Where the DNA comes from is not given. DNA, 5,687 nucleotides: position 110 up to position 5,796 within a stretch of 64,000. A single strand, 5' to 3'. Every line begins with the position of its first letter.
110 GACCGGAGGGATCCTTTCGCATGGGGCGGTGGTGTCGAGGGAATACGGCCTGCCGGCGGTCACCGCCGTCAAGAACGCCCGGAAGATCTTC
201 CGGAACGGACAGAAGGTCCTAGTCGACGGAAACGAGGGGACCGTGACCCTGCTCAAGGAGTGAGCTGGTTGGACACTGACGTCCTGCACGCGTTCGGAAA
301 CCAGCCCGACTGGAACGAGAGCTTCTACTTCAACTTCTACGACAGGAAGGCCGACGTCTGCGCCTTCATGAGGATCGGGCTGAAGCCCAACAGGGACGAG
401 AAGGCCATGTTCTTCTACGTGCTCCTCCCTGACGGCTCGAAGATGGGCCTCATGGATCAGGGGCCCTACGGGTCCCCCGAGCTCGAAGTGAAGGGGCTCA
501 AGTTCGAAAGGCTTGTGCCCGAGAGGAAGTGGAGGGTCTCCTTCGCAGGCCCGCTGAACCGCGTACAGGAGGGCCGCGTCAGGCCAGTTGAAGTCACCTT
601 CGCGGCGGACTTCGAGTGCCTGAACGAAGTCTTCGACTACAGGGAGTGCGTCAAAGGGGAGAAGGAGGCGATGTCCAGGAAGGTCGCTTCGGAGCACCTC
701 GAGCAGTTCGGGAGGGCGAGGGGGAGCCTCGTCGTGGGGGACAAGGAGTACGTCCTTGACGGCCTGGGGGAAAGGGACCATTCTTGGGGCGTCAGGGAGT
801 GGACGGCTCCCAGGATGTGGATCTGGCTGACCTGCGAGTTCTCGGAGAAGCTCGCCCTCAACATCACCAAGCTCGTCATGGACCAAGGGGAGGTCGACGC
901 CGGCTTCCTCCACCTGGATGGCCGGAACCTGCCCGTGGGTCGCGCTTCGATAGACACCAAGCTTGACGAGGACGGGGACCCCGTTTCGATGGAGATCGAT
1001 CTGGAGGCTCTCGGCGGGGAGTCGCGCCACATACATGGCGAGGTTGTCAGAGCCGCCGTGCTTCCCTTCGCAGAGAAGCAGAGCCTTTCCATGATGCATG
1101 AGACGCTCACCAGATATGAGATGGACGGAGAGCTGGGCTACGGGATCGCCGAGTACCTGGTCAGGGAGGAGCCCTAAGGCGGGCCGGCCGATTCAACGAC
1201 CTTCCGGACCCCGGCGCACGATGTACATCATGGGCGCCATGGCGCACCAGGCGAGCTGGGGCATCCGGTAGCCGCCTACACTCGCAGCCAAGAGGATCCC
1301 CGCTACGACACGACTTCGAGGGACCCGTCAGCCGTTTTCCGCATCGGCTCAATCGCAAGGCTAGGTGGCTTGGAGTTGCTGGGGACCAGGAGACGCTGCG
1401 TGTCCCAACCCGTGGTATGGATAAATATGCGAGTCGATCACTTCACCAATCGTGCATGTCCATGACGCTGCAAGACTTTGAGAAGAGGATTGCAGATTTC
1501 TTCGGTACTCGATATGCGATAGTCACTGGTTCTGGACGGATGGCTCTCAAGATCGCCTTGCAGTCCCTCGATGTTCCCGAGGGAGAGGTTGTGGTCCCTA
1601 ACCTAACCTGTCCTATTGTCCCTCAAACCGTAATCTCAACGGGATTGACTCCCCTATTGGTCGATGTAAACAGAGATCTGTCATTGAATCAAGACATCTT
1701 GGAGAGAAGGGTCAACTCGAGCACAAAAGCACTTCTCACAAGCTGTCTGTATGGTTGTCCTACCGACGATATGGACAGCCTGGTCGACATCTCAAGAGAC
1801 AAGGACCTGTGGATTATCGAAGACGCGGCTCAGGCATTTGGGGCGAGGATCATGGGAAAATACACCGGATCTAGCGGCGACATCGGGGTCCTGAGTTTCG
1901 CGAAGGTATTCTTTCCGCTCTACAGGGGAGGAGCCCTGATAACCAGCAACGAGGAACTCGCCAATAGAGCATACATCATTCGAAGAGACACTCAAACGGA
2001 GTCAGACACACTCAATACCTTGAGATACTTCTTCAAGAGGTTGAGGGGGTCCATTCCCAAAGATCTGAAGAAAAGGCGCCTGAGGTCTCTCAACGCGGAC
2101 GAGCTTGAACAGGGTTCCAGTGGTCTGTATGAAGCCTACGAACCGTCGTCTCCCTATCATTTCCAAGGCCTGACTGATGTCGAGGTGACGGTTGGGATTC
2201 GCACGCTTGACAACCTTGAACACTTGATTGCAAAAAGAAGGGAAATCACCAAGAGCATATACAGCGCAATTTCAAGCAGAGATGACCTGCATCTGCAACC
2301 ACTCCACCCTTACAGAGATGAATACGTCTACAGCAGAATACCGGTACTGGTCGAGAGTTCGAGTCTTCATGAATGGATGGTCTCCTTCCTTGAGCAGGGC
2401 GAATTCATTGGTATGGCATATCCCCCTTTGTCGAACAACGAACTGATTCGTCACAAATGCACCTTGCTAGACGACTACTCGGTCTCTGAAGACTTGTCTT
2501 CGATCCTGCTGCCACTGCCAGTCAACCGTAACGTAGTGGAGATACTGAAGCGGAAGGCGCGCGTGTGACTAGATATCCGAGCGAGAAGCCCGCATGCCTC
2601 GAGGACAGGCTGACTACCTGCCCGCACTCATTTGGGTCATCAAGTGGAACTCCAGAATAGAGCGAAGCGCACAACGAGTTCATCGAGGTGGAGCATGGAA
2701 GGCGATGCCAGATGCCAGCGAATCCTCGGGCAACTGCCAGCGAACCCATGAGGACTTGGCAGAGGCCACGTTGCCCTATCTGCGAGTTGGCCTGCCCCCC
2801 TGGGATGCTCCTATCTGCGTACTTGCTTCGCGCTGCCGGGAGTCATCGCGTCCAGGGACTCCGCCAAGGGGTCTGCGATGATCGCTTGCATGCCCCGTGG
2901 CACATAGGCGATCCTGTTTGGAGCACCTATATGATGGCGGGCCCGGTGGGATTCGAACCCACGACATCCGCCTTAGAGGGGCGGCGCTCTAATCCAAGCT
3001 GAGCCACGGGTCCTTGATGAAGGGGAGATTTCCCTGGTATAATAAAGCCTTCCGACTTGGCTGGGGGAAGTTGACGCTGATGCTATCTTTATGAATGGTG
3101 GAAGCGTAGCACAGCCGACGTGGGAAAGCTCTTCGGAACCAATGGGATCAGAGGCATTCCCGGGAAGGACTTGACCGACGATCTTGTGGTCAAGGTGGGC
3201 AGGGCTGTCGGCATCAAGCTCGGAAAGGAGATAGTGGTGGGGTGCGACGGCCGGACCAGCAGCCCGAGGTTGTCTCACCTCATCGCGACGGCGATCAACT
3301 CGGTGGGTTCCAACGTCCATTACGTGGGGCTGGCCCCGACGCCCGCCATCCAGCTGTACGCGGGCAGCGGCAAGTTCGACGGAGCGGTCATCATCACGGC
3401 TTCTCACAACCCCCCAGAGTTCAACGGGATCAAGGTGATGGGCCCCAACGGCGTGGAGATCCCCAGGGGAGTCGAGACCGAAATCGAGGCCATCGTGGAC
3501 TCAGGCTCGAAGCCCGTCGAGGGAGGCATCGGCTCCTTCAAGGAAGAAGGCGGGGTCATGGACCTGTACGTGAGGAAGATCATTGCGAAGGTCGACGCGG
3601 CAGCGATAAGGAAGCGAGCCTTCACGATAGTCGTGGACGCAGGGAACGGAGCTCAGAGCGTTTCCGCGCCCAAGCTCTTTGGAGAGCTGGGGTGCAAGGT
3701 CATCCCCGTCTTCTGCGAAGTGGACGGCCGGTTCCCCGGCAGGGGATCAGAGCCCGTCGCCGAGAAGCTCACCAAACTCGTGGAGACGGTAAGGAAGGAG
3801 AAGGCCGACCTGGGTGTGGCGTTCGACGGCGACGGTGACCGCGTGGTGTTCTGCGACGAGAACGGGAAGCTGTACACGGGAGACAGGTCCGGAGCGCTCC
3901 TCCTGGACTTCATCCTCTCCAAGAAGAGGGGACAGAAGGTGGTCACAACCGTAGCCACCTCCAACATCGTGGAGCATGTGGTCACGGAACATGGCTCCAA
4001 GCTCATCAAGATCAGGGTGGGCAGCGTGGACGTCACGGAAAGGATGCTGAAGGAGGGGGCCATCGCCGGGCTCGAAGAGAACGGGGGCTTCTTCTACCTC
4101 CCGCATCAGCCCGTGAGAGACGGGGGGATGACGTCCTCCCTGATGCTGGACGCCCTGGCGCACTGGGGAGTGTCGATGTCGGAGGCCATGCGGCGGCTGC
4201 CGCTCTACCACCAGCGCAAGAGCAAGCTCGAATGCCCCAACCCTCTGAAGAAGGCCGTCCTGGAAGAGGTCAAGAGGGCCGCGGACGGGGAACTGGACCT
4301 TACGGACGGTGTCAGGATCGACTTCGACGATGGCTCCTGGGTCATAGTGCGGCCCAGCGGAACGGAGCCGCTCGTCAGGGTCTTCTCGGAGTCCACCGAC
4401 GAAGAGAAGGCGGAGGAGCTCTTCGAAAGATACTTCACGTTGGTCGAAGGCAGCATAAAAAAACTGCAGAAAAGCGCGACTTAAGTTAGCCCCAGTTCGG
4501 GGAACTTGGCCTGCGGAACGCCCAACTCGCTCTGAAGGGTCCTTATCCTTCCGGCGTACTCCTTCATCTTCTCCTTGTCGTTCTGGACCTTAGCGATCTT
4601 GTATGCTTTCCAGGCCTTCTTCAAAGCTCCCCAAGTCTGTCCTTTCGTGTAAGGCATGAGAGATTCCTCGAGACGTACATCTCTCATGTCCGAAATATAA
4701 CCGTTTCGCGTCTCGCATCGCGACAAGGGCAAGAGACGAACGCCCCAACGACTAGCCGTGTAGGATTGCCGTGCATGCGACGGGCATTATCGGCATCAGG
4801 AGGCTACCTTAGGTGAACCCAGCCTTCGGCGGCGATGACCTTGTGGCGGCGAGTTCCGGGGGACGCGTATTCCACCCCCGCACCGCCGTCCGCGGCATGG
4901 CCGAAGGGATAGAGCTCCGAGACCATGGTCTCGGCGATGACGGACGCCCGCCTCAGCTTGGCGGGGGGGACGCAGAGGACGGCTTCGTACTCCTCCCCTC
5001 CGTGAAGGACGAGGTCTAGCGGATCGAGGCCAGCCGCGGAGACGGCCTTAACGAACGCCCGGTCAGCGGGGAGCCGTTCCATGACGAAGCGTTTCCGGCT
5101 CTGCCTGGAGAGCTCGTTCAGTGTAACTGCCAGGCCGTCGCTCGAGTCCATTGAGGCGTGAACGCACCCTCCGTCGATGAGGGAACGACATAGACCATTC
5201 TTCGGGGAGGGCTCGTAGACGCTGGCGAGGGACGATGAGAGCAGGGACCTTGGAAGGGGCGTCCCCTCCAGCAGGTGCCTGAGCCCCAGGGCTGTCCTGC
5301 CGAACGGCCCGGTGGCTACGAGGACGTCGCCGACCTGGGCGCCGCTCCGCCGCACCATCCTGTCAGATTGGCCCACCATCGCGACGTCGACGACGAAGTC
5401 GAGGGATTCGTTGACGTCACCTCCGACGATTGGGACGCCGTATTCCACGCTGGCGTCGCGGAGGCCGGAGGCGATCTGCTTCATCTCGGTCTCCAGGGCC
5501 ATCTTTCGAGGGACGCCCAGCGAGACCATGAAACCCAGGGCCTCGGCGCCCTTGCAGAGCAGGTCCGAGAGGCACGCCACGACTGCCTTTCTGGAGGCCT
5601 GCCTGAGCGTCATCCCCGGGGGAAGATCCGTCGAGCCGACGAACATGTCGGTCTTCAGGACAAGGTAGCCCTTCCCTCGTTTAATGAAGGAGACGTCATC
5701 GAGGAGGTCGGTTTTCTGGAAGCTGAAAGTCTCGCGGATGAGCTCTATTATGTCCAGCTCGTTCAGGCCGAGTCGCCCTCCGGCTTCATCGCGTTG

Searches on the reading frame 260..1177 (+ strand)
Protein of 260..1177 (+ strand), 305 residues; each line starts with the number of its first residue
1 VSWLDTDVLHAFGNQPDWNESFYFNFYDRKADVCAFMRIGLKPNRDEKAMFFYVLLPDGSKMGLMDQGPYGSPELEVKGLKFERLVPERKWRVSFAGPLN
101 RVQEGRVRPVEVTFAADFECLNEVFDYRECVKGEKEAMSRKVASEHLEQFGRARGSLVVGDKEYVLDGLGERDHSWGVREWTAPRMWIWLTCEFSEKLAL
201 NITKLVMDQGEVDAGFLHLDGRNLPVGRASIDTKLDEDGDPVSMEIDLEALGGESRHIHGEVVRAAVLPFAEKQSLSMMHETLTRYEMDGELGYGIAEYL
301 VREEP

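Call 30: search_protein_families(library=pfam, proteins=[window:260-1177:+], max_evalue=0.00001)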
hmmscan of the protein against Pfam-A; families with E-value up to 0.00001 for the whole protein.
window:260-1177:+ (305 aa): 2 families
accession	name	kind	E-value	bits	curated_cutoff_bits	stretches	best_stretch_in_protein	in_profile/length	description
PF23213.1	DUF7065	-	2.2e-17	64.2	27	2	134-179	138-183/183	Domain of unknown function (DUF7065)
PF23212.2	DUF7064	-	8.8e-17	62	24.7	1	186-299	6-122/126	Domain of unknown function (DUF7064)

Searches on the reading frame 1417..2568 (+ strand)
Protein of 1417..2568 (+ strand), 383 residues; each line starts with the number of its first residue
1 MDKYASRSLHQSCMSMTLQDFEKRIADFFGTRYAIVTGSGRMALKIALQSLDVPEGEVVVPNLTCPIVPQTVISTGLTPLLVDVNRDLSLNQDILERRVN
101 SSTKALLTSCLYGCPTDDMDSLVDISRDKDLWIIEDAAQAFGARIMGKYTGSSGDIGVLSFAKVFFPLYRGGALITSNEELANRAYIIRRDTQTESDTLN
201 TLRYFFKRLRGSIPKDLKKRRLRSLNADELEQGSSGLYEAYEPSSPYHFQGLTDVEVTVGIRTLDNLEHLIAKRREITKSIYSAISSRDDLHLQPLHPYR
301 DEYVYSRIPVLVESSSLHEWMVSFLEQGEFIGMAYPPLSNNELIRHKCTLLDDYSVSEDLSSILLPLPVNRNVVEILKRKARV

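Call 30: search_protein_families(library=pfam, proteins=[window:1417-2568:+], max_evalue=0.00001)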
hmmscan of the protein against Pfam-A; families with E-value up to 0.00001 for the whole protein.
window:1417-2568:+ (383 aa): 1 family
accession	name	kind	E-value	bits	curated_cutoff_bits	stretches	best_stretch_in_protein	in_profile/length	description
PF01041.23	DegT_DnrJ_EryC1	-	6.8e-49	167.4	19.8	2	17-194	25-204/360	DegT/DnrJ/EryC1/StrS aminotransferase family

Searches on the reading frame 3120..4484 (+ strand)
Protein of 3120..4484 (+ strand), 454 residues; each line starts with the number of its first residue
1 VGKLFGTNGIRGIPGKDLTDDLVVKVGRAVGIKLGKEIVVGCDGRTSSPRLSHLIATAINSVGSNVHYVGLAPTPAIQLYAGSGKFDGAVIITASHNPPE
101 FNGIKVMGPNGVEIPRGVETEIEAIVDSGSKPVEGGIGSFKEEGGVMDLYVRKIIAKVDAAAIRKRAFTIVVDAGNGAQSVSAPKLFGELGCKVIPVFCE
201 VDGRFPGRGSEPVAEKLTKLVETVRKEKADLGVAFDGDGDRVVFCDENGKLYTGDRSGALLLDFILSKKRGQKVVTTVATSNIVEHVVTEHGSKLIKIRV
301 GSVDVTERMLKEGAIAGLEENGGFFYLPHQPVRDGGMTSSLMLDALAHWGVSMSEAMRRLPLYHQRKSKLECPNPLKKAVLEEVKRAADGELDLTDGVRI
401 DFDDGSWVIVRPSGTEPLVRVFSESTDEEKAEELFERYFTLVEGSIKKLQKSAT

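Call 30: search_protein_families(library=pfam, proteins=[window:3120-4484:+], max_evalue=0.00001)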
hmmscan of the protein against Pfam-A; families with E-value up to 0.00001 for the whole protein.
window:3120-4484:+ (454 aa): 4 families
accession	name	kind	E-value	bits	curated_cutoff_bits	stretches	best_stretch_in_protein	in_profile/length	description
PF02878.22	PGM_PMM_I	-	1.1e-36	126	22.5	1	3-130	2-135/138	Phosphoglucomutase/phosphomannomutase, alpha/beta/alpha domain I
PF02879.22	PGM_PMM_II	-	1.9e-28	99.5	29.3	1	150-249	3-103/103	Phosphoglucomutase/phosphomannomutase, alpha/beta/alpha domain II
PF02880.22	PGM_PMM_III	-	2.4e-21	76.4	20.7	1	254-360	2-111/115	Phosphoglucomutase/phosphomannomutase, alpha/beta/alpha domain III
PF00408.26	PGM_PMM_IV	-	9.1e-14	51.7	23.1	1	370-437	4-64/68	Phosphoglucomutase/phosphomannomutase, C-terminal domain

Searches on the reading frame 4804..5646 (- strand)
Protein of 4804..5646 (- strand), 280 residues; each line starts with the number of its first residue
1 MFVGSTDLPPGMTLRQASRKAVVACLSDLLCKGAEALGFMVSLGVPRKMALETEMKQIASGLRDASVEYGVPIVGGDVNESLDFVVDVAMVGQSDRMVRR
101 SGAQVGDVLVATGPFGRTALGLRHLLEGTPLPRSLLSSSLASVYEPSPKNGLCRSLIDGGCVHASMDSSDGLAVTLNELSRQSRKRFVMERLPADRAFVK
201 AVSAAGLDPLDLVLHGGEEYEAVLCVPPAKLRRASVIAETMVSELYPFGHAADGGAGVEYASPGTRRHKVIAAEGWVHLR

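Call 30: search_protein_families(library=pfam, proteins=[window:4804-5646:-], max_evalue=0.00001)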
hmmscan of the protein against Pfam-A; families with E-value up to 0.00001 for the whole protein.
window:4804-5646:- (280 aa): 1 family
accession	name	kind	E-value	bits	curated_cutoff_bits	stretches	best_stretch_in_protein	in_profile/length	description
PF00586.29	AIRS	-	1.3e-16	61.4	24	1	9-93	29-111/112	AIR synthase related protein, N-terminal domain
